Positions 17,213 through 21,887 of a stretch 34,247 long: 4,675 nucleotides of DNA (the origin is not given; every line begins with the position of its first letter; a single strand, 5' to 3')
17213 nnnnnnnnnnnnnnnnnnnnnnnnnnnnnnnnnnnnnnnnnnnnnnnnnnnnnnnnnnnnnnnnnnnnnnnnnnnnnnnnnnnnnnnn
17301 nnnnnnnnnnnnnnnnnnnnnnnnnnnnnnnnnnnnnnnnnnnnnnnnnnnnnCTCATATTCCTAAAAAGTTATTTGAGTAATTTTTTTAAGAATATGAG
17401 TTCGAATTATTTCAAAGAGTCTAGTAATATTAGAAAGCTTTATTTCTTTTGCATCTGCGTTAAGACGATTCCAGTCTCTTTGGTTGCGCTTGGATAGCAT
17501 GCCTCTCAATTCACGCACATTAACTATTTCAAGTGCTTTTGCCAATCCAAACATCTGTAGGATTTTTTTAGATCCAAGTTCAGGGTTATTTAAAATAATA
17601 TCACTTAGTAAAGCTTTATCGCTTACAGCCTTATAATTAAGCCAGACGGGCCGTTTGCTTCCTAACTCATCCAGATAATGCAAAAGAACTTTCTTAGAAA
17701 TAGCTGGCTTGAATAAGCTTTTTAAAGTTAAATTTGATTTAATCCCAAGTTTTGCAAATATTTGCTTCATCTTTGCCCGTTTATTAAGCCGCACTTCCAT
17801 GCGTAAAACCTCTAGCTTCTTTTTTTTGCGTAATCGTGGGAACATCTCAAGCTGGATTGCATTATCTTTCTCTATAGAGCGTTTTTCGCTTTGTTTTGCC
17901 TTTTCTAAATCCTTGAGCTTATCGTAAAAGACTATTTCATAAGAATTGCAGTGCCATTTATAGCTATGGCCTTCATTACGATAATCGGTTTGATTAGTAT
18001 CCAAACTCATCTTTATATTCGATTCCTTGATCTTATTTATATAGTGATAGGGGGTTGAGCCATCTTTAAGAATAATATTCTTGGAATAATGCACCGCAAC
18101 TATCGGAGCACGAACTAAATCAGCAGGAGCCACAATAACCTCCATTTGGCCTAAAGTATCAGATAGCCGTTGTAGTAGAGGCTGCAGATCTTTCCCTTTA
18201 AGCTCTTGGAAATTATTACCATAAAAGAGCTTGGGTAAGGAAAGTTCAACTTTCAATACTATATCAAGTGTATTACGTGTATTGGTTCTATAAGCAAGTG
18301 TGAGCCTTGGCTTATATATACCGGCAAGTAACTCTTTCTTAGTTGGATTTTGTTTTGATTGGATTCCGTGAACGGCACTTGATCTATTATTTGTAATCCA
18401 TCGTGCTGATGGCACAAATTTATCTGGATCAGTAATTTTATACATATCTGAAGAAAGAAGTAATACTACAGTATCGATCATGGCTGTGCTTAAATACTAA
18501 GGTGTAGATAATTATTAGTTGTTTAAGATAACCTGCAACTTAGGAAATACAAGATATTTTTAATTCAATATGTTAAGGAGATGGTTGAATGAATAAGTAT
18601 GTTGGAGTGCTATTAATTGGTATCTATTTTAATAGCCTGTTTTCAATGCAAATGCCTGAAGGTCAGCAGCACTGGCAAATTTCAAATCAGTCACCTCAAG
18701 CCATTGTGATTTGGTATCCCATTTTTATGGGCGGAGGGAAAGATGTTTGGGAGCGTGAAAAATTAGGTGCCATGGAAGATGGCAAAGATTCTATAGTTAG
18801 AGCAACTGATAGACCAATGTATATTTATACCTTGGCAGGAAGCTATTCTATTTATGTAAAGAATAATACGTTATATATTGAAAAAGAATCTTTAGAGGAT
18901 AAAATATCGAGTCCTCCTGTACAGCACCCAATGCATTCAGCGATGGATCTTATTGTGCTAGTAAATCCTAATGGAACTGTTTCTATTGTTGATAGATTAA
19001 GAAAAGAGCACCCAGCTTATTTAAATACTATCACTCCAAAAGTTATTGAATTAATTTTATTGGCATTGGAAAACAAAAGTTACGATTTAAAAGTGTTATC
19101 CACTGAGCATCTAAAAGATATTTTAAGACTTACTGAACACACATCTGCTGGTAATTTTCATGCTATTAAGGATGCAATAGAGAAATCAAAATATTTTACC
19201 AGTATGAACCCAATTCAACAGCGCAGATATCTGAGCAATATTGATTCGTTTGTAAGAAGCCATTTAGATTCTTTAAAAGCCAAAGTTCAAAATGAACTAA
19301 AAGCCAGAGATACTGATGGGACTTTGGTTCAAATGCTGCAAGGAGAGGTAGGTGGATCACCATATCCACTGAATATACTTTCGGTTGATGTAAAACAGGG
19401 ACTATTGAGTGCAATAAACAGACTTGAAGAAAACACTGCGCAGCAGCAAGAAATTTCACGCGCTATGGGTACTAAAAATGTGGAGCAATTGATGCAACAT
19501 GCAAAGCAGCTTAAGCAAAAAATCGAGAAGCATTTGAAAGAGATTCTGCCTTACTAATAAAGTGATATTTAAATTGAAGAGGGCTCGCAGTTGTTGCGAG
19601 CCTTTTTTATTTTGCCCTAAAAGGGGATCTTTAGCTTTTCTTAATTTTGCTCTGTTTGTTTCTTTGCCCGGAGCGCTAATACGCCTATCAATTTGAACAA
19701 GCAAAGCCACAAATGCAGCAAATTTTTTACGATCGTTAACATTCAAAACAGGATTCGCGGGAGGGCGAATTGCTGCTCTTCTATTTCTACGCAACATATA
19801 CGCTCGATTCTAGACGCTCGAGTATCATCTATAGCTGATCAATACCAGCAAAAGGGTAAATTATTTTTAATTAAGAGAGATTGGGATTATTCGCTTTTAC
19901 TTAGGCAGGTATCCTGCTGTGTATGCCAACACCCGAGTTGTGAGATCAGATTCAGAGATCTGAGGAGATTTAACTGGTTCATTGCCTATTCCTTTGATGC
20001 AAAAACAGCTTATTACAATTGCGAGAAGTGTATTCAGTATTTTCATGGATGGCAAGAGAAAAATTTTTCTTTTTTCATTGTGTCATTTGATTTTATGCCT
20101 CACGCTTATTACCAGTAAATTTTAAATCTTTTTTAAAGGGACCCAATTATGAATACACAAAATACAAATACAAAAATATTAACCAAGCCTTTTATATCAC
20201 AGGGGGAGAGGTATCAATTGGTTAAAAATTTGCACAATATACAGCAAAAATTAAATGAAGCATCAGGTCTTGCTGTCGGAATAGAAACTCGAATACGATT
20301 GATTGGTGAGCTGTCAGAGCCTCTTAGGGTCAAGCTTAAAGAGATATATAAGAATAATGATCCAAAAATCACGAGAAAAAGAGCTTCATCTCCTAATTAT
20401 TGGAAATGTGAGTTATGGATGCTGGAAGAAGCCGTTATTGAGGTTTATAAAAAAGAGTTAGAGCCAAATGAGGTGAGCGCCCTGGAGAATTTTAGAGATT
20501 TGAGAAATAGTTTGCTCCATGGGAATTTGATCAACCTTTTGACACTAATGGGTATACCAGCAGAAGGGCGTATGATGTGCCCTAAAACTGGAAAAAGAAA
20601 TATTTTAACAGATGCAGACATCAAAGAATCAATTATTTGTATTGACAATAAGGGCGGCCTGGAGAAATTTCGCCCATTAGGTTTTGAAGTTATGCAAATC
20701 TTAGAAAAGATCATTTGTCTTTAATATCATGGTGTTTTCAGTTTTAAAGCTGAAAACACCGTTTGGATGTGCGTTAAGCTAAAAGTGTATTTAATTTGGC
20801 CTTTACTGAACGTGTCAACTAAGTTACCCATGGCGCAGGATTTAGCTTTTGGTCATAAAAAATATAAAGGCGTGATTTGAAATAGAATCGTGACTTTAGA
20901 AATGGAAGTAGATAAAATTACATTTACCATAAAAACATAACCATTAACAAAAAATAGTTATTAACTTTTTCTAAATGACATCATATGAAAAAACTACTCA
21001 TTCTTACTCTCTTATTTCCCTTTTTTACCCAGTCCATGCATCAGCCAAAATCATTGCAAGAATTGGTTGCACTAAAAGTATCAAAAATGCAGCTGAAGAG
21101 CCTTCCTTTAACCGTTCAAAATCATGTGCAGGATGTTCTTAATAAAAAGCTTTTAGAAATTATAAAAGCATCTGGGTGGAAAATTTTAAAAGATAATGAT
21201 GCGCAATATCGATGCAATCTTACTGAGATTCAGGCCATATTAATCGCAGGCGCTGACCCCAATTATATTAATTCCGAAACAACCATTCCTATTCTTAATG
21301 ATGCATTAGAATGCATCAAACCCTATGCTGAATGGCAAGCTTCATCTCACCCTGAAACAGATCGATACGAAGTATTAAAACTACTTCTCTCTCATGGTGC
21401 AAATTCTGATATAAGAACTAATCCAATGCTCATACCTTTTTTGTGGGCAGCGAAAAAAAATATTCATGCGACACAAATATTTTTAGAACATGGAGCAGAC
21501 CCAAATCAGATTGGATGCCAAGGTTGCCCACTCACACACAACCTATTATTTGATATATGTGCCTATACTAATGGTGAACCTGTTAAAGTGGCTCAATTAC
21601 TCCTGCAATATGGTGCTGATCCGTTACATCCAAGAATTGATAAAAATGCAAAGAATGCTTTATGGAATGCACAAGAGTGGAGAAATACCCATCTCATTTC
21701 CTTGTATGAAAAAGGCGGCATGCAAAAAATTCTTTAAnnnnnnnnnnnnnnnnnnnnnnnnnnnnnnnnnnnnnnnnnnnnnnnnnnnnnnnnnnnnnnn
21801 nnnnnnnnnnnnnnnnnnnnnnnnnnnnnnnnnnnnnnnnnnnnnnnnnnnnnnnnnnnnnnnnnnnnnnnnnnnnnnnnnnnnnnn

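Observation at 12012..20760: Integrative element combining a large serine recombinase, a rolling-circle Rep/relaxase-like gene and a stacked defence cargo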

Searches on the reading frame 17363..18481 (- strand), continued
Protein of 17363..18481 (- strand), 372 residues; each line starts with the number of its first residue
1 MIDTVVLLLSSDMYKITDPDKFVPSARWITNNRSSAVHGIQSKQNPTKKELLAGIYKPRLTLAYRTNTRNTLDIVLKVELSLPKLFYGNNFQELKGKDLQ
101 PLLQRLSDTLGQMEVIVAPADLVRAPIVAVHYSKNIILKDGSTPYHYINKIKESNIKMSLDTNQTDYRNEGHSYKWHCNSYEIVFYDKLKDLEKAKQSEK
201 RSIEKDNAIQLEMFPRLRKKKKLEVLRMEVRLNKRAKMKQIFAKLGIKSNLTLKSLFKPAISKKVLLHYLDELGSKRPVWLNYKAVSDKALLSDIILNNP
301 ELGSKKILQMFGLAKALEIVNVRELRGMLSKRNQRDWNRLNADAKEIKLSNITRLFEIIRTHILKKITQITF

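Call 85: search_protein_families(library=pfam, proteins=[L079:11385-12983:+, L079:12946-15471:+, L082:12366-13493:+, L084:11339-13060:+, L084:13057-14412:+, L084:14409-17861:+, L088:11357-14617:+, L088:14614-15342:+, L089:11546-13201:+, L089:13201-15420:+], max_evalue=0.00001)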
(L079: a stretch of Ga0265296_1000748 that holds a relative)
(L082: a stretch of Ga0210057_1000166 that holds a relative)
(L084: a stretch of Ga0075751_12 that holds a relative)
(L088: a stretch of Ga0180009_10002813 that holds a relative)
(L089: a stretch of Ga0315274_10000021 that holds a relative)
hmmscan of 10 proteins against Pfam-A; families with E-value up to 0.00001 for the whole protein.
L079:11385-12983:+ (532 aa): 1 family
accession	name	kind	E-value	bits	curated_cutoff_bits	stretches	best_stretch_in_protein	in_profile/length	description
PF01555.25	N6_N4_Mtase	-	1.2e-32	114.1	26.7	1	62-372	1-213/221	DNA methylase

L079:12946-15471:+ (841 aa): 1 family
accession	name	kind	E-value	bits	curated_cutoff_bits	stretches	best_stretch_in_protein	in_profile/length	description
PF04851.21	ResIII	-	3.3e-15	56.8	22.5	1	18-280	5-163/164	Type III restriction enzyme, res subunit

L082:12366-13493:+ (375 aa): 0 families

L084:11339-13060:+ (573 aa): 2 families
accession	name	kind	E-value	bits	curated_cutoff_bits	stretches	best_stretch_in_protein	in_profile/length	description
PF02384.22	N6_Mtase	-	1.5e-62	212.1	20.4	1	156-463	6-290/311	N-6 DNA Methylase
PF12161.14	HsdM_N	-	1.6e-28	100.5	24.5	1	9-141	2-135/135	HsdM N-terminal domain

L084:13057-14412:+ (451 aa): 1 family
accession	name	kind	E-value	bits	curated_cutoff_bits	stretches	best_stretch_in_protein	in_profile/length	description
PF01420.25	Methylase_S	-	2.6e-12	47.7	22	1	81-189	55-151/168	Type I restriction modification DNA specificity domain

L084:14409-17861:+ (1150 aa): 6 families
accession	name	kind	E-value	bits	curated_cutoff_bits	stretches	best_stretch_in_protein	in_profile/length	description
PF18766.7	SWI2_SNF2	-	9.2e-24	84.8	26.7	1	280-432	1-145/221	SWI2/SNF2 ATPase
PF04326.19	SLFN_AlbA_2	-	1.9e-15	57.9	25.3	1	999-1133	1-116/118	Schlafen, AlbA_2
PF04851.21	ResIII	-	6.3e-13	49.4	22.5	1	277-433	4-153/164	Type III restriction enzyme, res subunit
PF22679.2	T1R_D3-like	-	1.3e-12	48.8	27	1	640-704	88-156/158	Type I restriction enzyme subunit R domain 3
PF04313.20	HSDR_N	-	1.3e-11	45.2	25.1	1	5-208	2-196/198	Type I restriction enzyme R protein N terminus (HSDR_N)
PF00270.35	DEAD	-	1.1e-09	38.7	26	1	298-479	14-163/167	DEAD/DEAH box helicase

L088:11357-14617:+ (1086 aa): 2 families
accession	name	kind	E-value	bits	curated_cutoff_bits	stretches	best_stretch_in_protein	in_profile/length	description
PF07669.17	Eco57I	-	3.9e-10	40.5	25.3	1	454-712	5-166/171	Eco57I restriction-modification methylase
PF02384.22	N6_Mtase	-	5.5e-06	26.4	20.4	0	367-445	2-80/311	N-6 DNA Methylase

L088:14614-15342:+ (242 aa): 1 family
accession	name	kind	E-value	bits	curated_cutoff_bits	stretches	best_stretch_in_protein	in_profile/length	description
PF05066.19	HARE-HTH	-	3.7e-14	53.3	25.9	1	4-70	3-66/71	HB1, ASXL, restriction endonuclease HTH domain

L089:11546-13201:+ (551 aa): 1 family
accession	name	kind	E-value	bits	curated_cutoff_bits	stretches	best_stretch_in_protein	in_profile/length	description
PF01555.25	N6_N4_Mtase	-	3.7e-22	79.8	26.7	1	86-401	1-213/221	DNA methylase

L089:13201-15420:+ (739 aa): 3 families
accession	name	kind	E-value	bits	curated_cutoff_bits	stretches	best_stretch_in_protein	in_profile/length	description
PF04851.21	ResIII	-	1e-21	78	22.5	1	1-182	2-163/164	Type III restriction enzyme, res subunit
PF18766.7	SWI2_SNF2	-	4.6e-08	33.4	26.7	1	6-187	1-161/221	SWI2/SNF2 ATPase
PF00270.35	DEAD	-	1.4e-07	31.9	26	1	26-188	13-166/167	DEAD/DEAH box helicase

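Call 86: search_protein_families(library=pfam, proteins=[L028:11229-14540:-, L028:14930-16063:-, L029:11126-15094:-, L029:15218-16090:-, L054:11184-12593:-, L057:4395-5417:-, L034:11171-11926:+, L034:11959-12774:+, L067:11188-12204:+, L055:6609-7502:-], max_evalue=0.00001)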
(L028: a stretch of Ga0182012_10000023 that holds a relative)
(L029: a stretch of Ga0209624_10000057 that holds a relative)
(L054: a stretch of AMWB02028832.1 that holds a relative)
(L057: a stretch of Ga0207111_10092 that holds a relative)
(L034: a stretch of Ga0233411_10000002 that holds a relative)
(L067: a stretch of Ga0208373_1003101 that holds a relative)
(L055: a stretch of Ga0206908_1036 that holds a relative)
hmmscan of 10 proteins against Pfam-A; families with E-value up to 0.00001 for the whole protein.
L028:11229-14540:- (1103 aa): 2 families
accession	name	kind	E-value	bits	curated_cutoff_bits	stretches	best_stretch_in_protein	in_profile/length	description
PF14882.11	INT_rpt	-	3.5e-08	34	26.5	0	440-462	11-33/55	Integrase repeat unit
PF00271.37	Helicase_C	-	3.9e-06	27.5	23.5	0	933-1026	15-110/110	Helicase conserved C-terminal domain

L028:14930-16063:- (377 aa): 0 families

L029:11126-15094:- (1322 aa): 4 families
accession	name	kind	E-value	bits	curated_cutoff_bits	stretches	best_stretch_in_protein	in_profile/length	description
PF05148.21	Methyltransf_8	-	2.2e-41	142.6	27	1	1125-1304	16-199/219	Hypothetical methyltransferase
PF04851.21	ResIII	-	1.5e-11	44.9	22.5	1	630-820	4-162/164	Type III restriction enzyme, res subunit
PF00176.29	SNF2-rel_dom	-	5.4e-07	29.4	24.9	1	682-844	26-187/290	SNF2-related domain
PF00271.37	Helicase_C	-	7.2e-06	26.7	23.5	0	927-1023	12-110/110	Helicase conserved C-terminal domain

L029:15218-16090:- (290 aa): 0 families

L054:11184-12593:- (469 aa): 2 families
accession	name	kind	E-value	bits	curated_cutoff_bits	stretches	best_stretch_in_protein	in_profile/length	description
PF13749.12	HATPase_c_4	-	8.8e-23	80.6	26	1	297-384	1-89/89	Putative ATP-dependent DNA helicase recG C-terminal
PF04326.19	SLFN_AlbA_2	-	5e-22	79.1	25.3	1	14-125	1-117/118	Schlafen, AlbA_2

L057:4395-5417:- (340 aa): 3 families
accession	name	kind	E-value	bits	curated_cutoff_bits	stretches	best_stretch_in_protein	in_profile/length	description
PF13411.12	MerR_1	-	4.6e-16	59.1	21.6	1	6-72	3-68/69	MerR HTH family regulatory protein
PF00376.29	MerR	-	2.5e-13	50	28.2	1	6-42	2-38/38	MerR family regulatory protein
PF07739.18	TipAS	-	1.1e-08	36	23.8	0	132-207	5-79/117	TipAS antibiotic-recognition domain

L034:11171-11926:+ (251 aa): 0 families

L034:11959-12774:+ (271 aa): 0 families

L067:11188-12204:+ (338 aa): 2 families
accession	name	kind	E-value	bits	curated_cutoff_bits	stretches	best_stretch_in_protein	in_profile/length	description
PF06250.17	YhcG_C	-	2.9e-61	206.4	32.5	1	174-326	3-157/157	YhcG PDDEXK nuclease domain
PF17761.7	DUF1016_N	-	2.7e-40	138.1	32.8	1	16-151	2-137/137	DUF1016 N-terminal domain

L055:6609-7502:- (297 aa): 0 families

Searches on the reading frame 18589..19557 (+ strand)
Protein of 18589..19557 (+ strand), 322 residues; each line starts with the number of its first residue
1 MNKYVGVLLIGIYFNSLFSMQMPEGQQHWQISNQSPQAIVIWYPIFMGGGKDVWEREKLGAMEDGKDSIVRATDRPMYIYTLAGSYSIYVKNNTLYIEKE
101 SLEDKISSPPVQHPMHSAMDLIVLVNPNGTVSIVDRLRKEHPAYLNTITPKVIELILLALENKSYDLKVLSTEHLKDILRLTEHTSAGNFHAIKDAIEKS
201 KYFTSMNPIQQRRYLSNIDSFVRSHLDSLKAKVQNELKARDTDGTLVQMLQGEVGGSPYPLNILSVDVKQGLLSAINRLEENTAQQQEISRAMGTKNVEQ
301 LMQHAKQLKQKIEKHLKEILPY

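Call 3: search_protein_families(library=pfam, proteins=[window:18589-19557:+], max_evalue=0.01)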
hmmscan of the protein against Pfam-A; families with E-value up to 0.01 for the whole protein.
window:18589-19557:+ (322 aa): 1 family
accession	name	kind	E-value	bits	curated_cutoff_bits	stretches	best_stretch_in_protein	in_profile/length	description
PF12348.14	CLASP_N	-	0.0076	16.3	27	0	148-199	127-179/227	CLASP N terminal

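Call 4: search_protein_families(library=padloc, proteins=[window:18589-19557:+], max_evalue=0.01)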
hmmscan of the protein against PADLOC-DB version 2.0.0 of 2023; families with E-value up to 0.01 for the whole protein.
window:18589-19557:+ (322 aa): 0 families

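Call 6: search_protein_families(library=phrogs, proteins=[window:18589-19557:+], max_evalue=0.01)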
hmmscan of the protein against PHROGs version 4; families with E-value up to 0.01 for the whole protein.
window:18589-19557:+ (322 aa): 1 family
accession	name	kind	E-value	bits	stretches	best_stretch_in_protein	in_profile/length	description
phrog_29479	-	unknown function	0.0059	17.2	0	154-223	3-69/193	-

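Call 7: search_protein_families(library=ncbifam, proteins=[window:18589-19557:+], max_evalue=0.01)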
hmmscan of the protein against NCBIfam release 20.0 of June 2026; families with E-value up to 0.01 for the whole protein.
window:18589-19557:+ (322 aa): 0 families

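Call 16: search_protein_families(library=pfam, proteins=[window:18589-19557:+], max_evalue=10)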
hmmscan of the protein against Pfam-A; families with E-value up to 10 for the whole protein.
window:18589-19557:+ (322 aa): 8 families
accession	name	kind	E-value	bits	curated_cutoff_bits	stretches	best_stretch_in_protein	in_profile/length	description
PF12348.14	CLASP_N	-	0.0076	16.3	27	1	148-199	127-179/227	CLASP N terminal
PF08335.16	GlnD_UR_UTase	-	0.038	14.5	21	1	277-319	94-140/141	GlnD PII-uridylyltransferase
PF02783.20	MCR_beta_N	-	0.12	12.4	22.2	1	171-252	26-103/182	Methyl-coenzyme M reductase beta subunit, N-terminal domain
PF03441.19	FAD_binding_7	-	0.13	12.1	27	1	196-270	120-192/203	FAD binding domain of DNA photolyase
PF20159.5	YidB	-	0.25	12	24.3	1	274-321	70-117/132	YidB-like protein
PF13476.12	AAA_23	-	0.26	12.3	27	1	196-319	89-200/201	AAA domain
PF04157.22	EAP30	-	0.7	10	26.8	1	274-319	4-49/219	EAP30/Vps36 family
PF20503.3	DUF6730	-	7.6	8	27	1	274-317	20-63/82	Family of unknown function (DUF6730)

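Call 61: find_homologous_proteins(query=window:18589-19557:+)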
Query window:18589-19557:+ (322 aa): 3 proteins with E <= 0.001 among 2868 candidates.
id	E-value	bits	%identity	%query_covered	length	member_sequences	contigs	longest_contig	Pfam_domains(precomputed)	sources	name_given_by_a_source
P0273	2.8e-209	711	100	100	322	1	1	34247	-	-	-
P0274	2.8e-175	600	83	99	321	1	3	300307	-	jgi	jgi:hypothetical protein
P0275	9.7e-158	542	76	100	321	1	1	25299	-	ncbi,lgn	-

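Call 63: find_encoding_contigs(protein=P0275, flank=10000, max_places=2)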
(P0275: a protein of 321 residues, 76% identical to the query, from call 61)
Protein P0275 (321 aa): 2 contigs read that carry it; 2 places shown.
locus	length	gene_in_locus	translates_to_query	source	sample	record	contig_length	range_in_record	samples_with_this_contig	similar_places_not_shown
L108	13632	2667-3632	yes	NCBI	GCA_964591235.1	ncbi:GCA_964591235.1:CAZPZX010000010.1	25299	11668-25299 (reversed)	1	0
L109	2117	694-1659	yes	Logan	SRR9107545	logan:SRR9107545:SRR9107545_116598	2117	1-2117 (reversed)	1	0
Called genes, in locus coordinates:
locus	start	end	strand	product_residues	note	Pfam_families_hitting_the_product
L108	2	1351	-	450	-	?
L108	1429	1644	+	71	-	-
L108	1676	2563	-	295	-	-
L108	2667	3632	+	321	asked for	-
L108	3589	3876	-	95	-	-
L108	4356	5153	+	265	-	-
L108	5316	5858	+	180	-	-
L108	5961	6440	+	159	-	-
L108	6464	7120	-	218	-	-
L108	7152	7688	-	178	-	-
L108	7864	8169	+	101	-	PF04577:Glyco_transf_61 (weak)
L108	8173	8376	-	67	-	-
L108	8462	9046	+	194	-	-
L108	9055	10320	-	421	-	PF01566:Nramp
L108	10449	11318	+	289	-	-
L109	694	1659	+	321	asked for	-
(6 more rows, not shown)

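Call 64: find_encoding_contigs(protein=P0274, flank=10000, max_places=2)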
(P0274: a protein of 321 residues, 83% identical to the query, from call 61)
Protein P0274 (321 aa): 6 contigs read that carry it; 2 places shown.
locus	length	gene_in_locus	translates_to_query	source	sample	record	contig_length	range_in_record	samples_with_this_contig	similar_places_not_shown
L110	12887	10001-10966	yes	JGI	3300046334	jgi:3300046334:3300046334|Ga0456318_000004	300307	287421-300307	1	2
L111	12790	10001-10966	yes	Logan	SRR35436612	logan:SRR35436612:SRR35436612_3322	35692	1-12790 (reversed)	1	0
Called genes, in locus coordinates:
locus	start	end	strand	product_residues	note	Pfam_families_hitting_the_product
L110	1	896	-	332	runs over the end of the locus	PF01479:S4 (weak), PF00849:PseudoU_synth_2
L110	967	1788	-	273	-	PF12796:Ank_2 (faint), PF13606:Ank_3 (faint), PF00023:Ank (faint)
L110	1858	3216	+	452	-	PF03448:MgtE_N, PF00571:CBS (faint), PF01769:MgtE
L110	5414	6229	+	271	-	PF12705:PDDEXK_1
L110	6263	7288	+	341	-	PF00145:DNA_methylase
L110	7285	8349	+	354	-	PF09561:RE_HpaII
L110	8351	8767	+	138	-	PF03852:Vsr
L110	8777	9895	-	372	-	-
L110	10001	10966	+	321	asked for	-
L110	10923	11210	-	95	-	-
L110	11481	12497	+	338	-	-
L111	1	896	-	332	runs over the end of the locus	PF01479:S4 (weak), PF00849:PseudoU_synth_2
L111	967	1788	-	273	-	PF12796:Ank_2 (faint), PF13606:Ank_3 (faint), PF00023:Ank (faint)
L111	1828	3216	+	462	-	PF03448:MgtE_N, PF00571:CBS (faint), PF01769:MgtE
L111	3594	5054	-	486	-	PF00239:Resolvase, PF07508:Recombinase (weak), PF13408:Zn_ribbon_recom (weak)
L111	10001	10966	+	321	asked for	-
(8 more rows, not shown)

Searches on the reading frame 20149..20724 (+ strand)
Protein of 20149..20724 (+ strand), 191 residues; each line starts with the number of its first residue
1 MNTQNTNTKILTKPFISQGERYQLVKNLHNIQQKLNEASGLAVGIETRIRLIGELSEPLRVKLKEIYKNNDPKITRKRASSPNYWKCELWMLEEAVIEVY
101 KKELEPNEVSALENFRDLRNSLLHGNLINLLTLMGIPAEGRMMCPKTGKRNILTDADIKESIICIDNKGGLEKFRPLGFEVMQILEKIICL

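Call 3: search_protein_families(library=pfam, proteins=[window:20149-20724:+], max_evalue=0.01)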
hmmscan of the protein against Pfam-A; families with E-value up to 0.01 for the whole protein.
window:20149-20724:+ (191 aa): 0 families

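Call 4: search_protein_families(library=padloc, proteins=[window:20149-20724:+], max_evalue=0.01)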
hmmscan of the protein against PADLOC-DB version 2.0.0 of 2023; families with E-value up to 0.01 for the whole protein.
window:20149-20724:+ (191 aa): 0 families

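Call 6: search_protein_families(library=phrogs, proteins=[window:20149-20724:+], max_evalue=0.01)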
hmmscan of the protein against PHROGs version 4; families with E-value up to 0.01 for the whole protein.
window:20149-20724:+ (191 aa): 0 families

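Call 7: search_protein_families(library=ncbifam, proteins=[window:20149-20724:+], max_evalue=0.01)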
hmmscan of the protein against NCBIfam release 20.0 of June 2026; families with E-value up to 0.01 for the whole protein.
window:20149-20724:+ (191 aa): 0 families

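Call 16: search_protein_families(library=pfam, proteins=[window:20149-20724:+], max_evalue=10)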
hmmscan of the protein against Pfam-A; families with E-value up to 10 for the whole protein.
window:20149-20724:+ (191 aa): 1 family
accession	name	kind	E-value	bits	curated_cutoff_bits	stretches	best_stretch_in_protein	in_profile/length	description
PF18731.6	HEPN_Swt1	-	0.09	13.5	27.5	1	76-126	43-93/115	Swt1-like HEPN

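Call 58: find_homologous_proteins(query=window:20149-20724:+)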
Query window:20149-20724:+ (191 aa): 2 proteins with E <= 0.001 among 100 candidates.
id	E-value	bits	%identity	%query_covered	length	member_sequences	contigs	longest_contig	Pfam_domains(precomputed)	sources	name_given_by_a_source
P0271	1.6e-103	362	87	100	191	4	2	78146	-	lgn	-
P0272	3.1e-102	358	83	100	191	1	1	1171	-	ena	-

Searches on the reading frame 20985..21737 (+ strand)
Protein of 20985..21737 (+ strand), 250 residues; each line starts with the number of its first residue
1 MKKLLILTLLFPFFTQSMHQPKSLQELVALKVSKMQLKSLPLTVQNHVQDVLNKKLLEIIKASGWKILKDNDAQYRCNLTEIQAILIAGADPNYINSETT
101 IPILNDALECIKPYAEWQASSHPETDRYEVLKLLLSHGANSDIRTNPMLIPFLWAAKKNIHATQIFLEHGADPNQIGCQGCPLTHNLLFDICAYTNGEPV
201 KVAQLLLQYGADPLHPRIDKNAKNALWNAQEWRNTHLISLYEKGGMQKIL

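Call 3: search_protein_families(library=pfam, proteins=[window:20985-21737:+], max_evalue=0.01)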
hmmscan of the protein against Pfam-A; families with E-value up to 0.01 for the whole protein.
window:20985-21737:+ (250 aa): 4 families
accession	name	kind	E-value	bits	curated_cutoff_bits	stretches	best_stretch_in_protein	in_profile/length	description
PF00023.36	Ank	-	1.3e-11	44.5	21.1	0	126-146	13-33/33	Ankyrin repeat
PF12796.13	Ank_2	-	8.8e-08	33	27.3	1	127-213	9-86/90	Ankyrin repeats (3 copies)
PF13637.12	Ank_4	-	1e-05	26.2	22.7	0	194-219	6-27/50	Ankyrin repeats (many copies)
PF13606.12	Ank_3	-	6.6e-05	23.4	22.3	0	151-174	5-29/30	Ankyrin repeat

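Call 4: search_protein_families(library=padloc, proteins=[window:20985-21737:+], max_evalue=0.01)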
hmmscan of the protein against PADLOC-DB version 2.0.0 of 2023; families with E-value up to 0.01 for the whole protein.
window:20985-21737:+ (250 aa): 1 family
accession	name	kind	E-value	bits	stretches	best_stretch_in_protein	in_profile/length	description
PDLC04783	PDC-M72A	-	7e-08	30.1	2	128-214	210-290/392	-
